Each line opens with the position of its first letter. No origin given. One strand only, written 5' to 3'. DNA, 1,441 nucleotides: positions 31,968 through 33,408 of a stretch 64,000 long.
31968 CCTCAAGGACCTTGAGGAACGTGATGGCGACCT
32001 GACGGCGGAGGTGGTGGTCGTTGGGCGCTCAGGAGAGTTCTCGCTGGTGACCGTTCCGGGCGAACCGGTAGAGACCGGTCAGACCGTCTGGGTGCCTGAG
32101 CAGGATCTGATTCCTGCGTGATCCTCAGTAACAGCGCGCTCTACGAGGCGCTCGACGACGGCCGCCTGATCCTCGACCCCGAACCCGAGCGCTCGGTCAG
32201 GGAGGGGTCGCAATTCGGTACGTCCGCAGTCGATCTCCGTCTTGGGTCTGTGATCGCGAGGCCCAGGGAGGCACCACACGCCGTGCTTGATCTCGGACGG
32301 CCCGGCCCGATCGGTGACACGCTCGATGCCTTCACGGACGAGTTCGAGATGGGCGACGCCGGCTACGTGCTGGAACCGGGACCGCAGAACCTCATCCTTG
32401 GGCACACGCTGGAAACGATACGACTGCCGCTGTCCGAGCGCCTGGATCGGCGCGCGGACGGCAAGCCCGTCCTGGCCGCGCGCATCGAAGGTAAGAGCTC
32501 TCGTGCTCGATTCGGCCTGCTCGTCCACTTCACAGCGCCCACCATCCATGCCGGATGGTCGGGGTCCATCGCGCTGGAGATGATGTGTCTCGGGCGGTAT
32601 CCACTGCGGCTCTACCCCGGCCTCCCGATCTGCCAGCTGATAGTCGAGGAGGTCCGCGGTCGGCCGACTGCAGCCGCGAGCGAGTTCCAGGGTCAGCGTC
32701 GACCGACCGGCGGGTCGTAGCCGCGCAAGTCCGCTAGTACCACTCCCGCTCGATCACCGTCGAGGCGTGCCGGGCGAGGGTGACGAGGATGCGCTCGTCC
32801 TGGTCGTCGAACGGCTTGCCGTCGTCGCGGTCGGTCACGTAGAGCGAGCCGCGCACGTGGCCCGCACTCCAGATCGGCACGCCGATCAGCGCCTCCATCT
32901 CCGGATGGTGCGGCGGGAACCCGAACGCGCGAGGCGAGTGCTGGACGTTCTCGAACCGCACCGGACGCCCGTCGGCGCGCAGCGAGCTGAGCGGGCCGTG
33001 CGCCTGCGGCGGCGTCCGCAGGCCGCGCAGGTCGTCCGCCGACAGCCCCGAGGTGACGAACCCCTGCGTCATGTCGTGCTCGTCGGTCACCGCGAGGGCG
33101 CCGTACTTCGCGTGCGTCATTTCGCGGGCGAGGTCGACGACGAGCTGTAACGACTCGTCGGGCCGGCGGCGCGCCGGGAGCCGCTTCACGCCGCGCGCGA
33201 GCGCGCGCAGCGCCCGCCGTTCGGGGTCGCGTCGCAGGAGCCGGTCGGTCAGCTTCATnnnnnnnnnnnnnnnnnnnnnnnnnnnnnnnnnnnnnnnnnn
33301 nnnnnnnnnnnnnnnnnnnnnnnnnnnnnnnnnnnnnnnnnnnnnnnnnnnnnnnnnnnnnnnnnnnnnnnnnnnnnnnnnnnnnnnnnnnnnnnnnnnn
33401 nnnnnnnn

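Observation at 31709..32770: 1-kb lower-GC islet flanked by 25-bp direct repeats duplicating a gene 3' end, carrying a small protein translationally coupled to a dCTP-deaminase-family protein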

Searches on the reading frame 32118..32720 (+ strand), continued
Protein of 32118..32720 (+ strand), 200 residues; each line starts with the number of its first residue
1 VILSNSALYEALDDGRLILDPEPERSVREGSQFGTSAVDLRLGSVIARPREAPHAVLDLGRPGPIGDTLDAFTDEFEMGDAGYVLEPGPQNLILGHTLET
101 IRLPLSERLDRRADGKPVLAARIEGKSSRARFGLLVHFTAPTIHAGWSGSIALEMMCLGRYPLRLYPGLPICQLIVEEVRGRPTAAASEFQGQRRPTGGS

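Call 94: find_related_loci(query=A7, collection=viral_contigs, flank=4000)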
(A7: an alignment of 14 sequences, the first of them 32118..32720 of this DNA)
Query A7 (200 aa) in viral_contigs; peptide patterns used: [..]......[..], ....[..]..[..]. (x = any residue, [..] = any of these).
27 stretches matched a pattern; 22 encode a relative of the query (tblastn E <= 1e-3); 22 distinct loci.
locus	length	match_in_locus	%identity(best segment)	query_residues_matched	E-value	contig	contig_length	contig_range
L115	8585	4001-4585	48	1-198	1e-47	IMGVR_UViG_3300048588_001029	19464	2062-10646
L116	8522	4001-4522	36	2-197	4e-26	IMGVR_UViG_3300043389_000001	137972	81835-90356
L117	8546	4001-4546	39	1-194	9e-31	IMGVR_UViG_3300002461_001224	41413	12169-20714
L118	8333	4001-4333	44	77-197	5e-20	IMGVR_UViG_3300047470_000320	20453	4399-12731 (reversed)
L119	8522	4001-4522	33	2-197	3e-19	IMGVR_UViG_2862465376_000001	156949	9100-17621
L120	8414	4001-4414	38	56-197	4e-19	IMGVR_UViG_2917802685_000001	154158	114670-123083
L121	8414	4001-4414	39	56-197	5e-19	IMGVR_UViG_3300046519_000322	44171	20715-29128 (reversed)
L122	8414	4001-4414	39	56-197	5e-19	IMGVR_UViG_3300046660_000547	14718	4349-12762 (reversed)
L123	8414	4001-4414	39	56-197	5e-19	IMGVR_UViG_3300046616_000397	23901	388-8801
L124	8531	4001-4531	30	1-193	1e-18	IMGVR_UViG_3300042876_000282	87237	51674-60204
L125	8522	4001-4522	32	1-198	1e-18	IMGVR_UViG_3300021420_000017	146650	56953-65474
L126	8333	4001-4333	43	77-197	2e-18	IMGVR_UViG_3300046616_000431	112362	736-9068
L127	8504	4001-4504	32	5-197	3e-18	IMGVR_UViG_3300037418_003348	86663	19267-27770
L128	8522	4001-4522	32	2-197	3e-18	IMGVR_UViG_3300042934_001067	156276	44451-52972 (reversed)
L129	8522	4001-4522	33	1-197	5e-18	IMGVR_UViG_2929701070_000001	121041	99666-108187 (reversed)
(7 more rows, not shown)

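Call 98: search_protein_families(library=pfam, proteins=[L115:149-3262:+, L115:4589-5236:-, L115:5258-5911:-, L115:6353-7189:-, L115:7189-8565:-, L117:1303-2388:-, L117:2578-3192:-, L117:4668-5204:+, L117:5610-8378:-, L117:139-672:-], max_evalue=0.0001)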
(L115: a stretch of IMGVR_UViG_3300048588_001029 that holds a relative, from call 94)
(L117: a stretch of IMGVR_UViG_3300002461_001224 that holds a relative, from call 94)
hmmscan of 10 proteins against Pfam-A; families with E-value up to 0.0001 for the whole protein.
L115:149-3262:+ (1038 aa): 0 families

L115:4589-5236:- (215 aa): 0 families

L115:5258-5911:- (217 aa): 0 families

L115:6353-7189:- (278 aa): 0 families

L115:7189-8565:- (458 aa): 1 family
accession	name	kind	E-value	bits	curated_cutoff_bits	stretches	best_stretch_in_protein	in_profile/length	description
PF13369.12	Transglut_core2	-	1.4e-06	28.3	23.5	1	243-346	48-150/155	Transglutaminase-like superfamily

L117:1303-2388:- (361 aa): 0 families

L117:2578-3192:- (204 aa): 0 families

L117:4668-5204:+ (179 aa): 0 families

L117:5610-8378:- (922 aa): 0 families

L117:139-672:- (177 aa): 1 family
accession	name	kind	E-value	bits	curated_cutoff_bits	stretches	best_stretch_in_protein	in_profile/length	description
PF06114.19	Peptidase_M78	-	4.6e-15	55.9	22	1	88-166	40-122/123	IrrE N-terminal-like domain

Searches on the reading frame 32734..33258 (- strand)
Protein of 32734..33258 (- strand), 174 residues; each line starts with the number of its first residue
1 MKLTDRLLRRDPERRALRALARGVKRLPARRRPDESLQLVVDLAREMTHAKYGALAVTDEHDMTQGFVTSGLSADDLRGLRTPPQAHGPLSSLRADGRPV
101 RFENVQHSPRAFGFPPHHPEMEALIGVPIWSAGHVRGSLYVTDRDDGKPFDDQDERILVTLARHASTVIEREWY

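Call 5: search_protein_families(library=pfam, proteins=[window:32734-33258:-], max_evalue=0.1)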
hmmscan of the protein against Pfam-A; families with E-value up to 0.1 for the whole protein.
window:32734-33258:- (174 aa): 3 families
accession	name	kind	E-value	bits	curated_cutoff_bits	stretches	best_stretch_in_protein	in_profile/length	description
PF13185.12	GAF_2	-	8.3e-19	68.6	28.6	1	33-170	4-136/136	GAF domain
PF01590.32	GAF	-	7.4e-15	56.1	22.4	1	33-169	2-133/133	GAF domain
PF13492.12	GAF_3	-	0.0001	23.1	27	1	120-171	79-129/129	GAF domain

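Call 23: find_related_loci(query=A2, collection=genome_contigs, flank=5000)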
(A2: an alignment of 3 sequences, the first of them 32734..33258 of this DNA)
Query A2 (174 aa) in genome_contigs; peptide patterns used: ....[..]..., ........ (x = any residue, [..] = any of these).
179 stretches matched a pattern; 25 encode a relative of the query (tblastn E <= 1e-3); 25 distinct loci.
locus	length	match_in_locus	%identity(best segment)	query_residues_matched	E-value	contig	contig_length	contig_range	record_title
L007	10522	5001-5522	98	1-174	2e-112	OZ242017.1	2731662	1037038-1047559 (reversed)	MAG: Dehalococcoidia bacterium isolate 79033009-71bc-4738-9767-b53c0ebe850b genome assembly, chromosome: 1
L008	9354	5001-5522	98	1-174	7e-112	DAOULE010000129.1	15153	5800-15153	MAG TPA_asm: Dehalococcoidia bacterium isolate S8_381 272002, whole genome shotgun sequence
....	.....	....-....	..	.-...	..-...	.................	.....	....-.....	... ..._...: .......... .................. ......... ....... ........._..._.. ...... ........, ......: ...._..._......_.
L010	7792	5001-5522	97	1-174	5e-111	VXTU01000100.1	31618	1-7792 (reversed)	MAG: Chloroflexi bacterium isolate SB0666_bin_12 NODE_546_length_31618_cov_9.933023, whole genome shotgun sequence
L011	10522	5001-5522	93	1-174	7e-107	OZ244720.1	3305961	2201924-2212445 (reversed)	MAG: Dehalococcoidia bacterium isolate 9e3a45bd-a01b-43fc-9133-5d91322e70de genome assembly, chromosome: 1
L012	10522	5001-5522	93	1-174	3e-106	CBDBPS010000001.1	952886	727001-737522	MAG: Dehalococcoidia bacterium isolate 2e9189d5-434a-42a8-84cf-86486d02cf1d genome assembly, contig: contig_1, whole gen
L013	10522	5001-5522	84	1-174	3e-97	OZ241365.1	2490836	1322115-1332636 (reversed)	MAG: Dehalococcoidia bacterium isolate b540d7ce-c250-42bc-8ee4-bb56ff326f07 genome assembly, chromosome: 1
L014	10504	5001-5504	79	7-174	3e-84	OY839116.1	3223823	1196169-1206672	MAG: Dehalococcoidia bacterium isolate 44b3abb6-b6b9-4f11-be96-93ee54cc77f6 genome assembly, chromosome: 1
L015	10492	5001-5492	79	11-174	2e-82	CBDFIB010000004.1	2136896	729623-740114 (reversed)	MAG: Dehalococcoidia bacterium isolate 7cd25a05-99ee-4af3-888e-ade58bc44bba genome assembly, contig: contig_4, whole gen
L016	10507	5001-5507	76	6-174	1e-81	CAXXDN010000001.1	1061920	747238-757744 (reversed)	MAG: Dehalococcoidia bacterium isolate dc2ee83f-b268-46d2-8eab-f8d2e8673164 genome assembly, contig: contig_1, whole gen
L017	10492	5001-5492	79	11-174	9e-82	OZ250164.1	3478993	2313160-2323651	MAG: Dehalococcoidia bacterium isolate 0168574f-4b79-4a4d-bdbd-32c97b7f51b1 genome assembly, chromosome: 1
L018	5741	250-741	79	11-174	1e-81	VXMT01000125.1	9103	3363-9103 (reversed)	MAG: Chloroflexi bacterium isolate SB0661_bin_43 NODE_4674_length_9103_cov_23.757626, whole genome shotgun sequence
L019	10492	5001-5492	78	11-174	2e-81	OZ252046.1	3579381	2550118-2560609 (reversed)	MAG: Dehalococcoidia bacterium isolate ad336184-ad58-47b0-9b5a-c7672a60f3bb genome assembly, chromosome: 1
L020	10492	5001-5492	76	11-174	4e-79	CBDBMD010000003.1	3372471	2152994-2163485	MAG: Dehalococcoidia bacterium isolate 82647b19-91a1-4440-b29b-303ca9d817fb genome assembly, contig: contig_3, whole gen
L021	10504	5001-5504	70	7-174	3e-79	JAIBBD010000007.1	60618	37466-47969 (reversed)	MAG: Dehalococcoidia bacterium isolate SSF39 NODE_8834_length_60618_cov_36.115125, whole genome shotgun sequence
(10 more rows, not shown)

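Call 82: search_protein_families(library=pfam, proteins=[L007:6011-6280:-, L007:5601-6014:-], max_evalue=0.01)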
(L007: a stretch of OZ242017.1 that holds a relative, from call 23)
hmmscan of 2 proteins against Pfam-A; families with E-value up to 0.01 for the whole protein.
L007:6011-6280:- (89 aa): 0 families

L007:5601-6014:- (137 aa): 2 families
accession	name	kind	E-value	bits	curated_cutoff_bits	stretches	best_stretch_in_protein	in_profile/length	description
PF01850.27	PIN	-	1e-16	62.1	23.6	1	4-126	2-118/120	PIN domain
PF13470.12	PIN_3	-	0.0029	18.9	27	1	3-81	2-84/115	PIN domain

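Call 83: search_protein_families(library=ncbifam, proteins=[L007:6011-6280:-], max_evalue=0.001)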
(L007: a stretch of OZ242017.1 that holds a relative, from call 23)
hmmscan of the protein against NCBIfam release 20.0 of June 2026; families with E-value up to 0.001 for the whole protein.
L007:6011-6280:- (89 aa): 1 family
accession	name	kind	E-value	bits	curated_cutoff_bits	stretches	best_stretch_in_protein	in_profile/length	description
TIGR01439.1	lp_hng_hel_AbrB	domain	0.00016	21.3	28.3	1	4-41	3-41/44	transcriptional regulator, AbrB family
